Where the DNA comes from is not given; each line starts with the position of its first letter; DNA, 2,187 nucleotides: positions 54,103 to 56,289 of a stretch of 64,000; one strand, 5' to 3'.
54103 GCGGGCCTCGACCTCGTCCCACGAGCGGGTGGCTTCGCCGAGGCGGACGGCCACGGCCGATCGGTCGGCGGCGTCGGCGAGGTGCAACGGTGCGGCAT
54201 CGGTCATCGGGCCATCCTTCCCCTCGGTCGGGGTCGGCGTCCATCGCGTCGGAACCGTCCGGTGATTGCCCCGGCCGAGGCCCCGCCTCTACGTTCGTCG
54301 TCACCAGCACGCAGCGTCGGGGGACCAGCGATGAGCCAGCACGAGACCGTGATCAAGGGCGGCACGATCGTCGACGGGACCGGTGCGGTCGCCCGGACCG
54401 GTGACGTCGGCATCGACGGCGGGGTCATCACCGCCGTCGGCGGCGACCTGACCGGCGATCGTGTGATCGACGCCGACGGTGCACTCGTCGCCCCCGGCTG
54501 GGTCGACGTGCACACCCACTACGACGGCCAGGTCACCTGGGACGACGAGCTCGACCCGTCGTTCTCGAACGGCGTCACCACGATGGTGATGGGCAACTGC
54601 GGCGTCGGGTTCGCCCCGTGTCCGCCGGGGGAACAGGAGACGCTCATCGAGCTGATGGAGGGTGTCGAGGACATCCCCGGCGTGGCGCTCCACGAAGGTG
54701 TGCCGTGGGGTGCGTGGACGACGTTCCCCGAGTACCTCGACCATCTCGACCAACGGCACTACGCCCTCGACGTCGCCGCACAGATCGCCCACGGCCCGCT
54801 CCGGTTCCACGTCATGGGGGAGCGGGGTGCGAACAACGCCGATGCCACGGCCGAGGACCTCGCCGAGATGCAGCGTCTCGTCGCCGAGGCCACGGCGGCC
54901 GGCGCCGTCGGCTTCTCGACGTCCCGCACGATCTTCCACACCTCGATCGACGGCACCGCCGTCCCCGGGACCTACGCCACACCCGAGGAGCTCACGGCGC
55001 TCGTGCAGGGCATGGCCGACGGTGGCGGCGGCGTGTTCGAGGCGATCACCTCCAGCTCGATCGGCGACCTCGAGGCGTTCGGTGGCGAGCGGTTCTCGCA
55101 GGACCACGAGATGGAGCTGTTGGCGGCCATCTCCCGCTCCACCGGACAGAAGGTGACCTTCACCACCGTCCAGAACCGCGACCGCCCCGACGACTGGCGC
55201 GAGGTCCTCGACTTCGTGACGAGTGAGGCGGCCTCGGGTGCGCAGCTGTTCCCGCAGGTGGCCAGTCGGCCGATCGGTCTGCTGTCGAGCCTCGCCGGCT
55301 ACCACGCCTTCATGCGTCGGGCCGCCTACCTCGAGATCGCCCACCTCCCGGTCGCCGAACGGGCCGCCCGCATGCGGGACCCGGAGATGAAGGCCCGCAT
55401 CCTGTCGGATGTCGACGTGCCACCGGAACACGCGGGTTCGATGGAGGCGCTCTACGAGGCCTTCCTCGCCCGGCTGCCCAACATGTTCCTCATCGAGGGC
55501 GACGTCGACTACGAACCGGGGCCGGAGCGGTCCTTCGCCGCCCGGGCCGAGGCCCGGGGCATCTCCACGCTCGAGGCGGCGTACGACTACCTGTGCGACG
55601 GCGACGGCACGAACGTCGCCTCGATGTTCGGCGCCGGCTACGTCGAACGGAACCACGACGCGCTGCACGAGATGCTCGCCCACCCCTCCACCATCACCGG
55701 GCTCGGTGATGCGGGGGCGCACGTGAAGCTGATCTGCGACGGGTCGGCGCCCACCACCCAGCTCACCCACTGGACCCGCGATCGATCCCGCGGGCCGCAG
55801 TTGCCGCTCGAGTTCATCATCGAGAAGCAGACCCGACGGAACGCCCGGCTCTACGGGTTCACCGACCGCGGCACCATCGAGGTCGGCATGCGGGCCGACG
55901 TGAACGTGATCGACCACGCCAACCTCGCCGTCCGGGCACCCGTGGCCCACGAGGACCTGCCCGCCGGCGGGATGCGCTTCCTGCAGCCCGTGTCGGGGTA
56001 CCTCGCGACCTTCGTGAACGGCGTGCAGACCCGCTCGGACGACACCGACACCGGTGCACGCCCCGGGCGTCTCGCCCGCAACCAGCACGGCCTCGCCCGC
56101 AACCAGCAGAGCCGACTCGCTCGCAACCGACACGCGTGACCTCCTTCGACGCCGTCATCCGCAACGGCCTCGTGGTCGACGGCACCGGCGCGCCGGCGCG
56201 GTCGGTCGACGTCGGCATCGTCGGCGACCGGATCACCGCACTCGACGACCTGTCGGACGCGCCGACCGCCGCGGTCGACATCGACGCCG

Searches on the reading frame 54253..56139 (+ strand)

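Call 23: search_protein_families(library=pfam, proteins=[window:54253-56139:+], max_evalue=0.01)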
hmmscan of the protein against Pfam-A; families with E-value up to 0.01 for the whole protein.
window:54253-56139:+ (628 aa): 2 families
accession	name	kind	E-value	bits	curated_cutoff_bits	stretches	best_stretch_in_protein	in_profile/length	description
PF07969.17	Amidohydro_3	-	8.9e-44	151.2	29.7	1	70-591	1-469/472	Amidohydrolase family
PF01979.26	Amidohydro_1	-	9.5e-06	25.5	25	0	511-557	267-321/345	Amidohydrolase family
